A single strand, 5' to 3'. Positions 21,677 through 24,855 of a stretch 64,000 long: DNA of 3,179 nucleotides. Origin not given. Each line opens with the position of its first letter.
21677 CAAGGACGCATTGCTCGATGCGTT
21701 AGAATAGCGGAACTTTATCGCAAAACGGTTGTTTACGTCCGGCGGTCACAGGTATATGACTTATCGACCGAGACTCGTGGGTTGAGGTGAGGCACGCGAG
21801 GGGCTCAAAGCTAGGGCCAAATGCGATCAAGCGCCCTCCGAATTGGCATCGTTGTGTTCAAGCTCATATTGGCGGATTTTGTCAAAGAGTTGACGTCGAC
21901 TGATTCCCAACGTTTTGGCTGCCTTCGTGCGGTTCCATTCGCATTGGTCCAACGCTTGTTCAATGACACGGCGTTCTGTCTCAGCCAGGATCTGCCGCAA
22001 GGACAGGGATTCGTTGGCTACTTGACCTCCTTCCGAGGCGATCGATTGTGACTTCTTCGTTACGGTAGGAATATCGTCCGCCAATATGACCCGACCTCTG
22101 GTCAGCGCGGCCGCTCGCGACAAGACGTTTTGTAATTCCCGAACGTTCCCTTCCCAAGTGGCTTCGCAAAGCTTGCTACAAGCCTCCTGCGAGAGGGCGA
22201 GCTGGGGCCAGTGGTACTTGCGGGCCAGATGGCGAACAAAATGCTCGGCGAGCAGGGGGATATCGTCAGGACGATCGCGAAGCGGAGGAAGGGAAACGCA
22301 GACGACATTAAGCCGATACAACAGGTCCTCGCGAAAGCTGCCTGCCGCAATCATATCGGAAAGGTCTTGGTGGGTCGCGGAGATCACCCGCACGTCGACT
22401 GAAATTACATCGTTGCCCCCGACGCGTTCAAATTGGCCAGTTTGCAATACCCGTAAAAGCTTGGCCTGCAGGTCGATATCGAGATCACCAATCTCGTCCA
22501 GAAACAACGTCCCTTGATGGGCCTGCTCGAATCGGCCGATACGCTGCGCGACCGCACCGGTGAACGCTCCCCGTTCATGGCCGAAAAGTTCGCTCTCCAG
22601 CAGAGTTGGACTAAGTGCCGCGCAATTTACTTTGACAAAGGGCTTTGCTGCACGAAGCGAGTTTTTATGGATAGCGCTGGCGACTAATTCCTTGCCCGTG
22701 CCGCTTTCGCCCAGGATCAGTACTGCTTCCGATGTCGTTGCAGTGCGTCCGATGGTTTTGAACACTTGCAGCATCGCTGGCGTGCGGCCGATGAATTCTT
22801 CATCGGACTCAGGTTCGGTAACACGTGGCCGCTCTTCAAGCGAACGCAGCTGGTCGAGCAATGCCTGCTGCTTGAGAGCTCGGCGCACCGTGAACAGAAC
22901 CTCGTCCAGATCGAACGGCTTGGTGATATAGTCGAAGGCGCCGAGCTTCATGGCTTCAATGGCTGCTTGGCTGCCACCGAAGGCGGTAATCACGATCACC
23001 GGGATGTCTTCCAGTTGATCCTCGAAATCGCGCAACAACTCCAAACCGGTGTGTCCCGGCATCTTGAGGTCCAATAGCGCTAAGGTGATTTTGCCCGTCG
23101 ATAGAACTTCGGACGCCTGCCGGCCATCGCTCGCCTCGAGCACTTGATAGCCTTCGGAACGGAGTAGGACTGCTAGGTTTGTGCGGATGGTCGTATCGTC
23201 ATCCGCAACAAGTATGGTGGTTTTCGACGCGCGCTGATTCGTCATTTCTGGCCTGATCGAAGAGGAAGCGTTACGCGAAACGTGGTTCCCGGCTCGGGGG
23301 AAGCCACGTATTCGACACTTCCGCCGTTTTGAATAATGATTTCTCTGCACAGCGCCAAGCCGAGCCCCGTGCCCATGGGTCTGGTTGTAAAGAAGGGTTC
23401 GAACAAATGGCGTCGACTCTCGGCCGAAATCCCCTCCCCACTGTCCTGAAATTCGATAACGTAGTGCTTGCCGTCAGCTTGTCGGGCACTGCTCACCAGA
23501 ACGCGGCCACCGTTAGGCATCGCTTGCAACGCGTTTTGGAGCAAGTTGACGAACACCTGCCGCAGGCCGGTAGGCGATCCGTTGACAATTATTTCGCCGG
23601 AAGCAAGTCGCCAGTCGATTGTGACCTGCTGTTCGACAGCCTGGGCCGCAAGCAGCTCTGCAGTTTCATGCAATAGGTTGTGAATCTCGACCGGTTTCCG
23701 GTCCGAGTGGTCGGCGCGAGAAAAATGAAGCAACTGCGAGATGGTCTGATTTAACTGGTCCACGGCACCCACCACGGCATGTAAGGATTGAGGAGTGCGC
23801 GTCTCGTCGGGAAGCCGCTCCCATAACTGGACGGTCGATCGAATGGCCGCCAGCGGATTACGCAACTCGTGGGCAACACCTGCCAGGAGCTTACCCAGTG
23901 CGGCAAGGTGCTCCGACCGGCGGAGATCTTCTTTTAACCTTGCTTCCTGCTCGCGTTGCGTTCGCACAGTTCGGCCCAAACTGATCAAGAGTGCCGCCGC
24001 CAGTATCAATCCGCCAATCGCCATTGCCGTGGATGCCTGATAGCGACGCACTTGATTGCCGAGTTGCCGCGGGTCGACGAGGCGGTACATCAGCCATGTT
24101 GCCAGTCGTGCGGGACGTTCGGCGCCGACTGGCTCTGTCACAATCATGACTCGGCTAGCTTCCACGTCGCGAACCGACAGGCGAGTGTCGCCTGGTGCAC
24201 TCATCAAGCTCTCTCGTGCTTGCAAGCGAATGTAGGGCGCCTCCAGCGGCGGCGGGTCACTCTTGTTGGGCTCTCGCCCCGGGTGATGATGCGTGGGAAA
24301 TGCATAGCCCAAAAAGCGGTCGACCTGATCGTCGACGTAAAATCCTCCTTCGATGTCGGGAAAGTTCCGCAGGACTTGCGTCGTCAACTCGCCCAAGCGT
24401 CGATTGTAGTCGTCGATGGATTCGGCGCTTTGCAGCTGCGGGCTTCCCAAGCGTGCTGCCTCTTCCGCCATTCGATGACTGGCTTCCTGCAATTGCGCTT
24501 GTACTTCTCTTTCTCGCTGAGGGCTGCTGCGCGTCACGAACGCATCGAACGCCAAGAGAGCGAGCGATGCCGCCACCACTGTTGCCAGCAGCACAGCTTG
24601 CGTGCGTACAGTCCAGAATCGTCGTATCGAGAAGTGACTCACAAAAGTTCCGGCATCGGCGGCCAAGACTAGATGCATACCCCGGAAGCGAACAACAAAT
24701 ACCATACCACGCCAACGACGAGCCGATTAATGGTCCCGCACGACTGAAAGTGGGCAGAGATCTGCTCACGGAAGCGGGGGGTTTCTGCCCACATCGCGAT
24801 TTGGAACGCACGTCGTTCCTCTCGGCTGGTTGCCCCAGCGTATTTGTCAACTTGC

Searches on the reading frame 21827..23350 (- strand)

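Call 73: search_protein_families(library=pfam, proteins=[window:21827-23350:-], max_evalue=0.00001)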
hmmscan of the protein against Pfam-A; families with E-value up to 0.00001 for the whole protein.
window:21827-23350:- (507 aa): 6 families
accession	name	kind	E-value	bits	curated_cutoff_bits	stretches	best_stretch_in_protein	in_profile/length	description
PF00158.32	Sigma54_activat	-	4.1e-71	238.5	20.2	1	187-351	2-166/168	Sigma-54 interaction domain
PF00072.30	Response_reg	-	1.1e-28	100.1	30.2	1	46-152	1-107/111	Response regulator receiver domain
PF25601.1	AAA_lid_14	-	1e-21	76.9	27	1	358-438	1-81/87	AAA+ ATPase lid domain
PF14532.12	Sigma54_activ_2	-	3.7e-21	76.3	25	1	187-357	1-138/138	Sigma-54 interaction domain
PF02954.25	HTH_8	-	5.3e-16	58.5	22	1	455-495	2-42/42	Bacterial regulatory protein, Fis family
PF00004.35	AAA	-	6.4e-07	30.3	21.2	0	210-328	1-110/131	ATPase family associated with various cellular activities (AAA)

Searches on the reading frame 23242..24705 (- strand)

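Call 73: search_protein_families(library=pfam, proteins=[window:23242-24705:-], max_evalue=0.00001)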
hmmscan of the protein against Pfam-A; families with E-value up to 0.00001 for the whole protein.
window:23242-24705:- (487 aa): 2 families
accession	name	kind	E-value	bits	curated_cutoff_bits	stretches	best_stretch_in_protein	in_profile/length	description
PF02518.31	HATPase_c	-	1e-24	87.5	26.4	1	377-483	2-110/111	Histidine kinase-, DNA gyrase B-, and HSP90-like ATPase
PF00512.31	HisKA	-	1.6e-15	57.4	26.9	1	270-333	2-65/66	His Kinase A (phospho-acceptor) domain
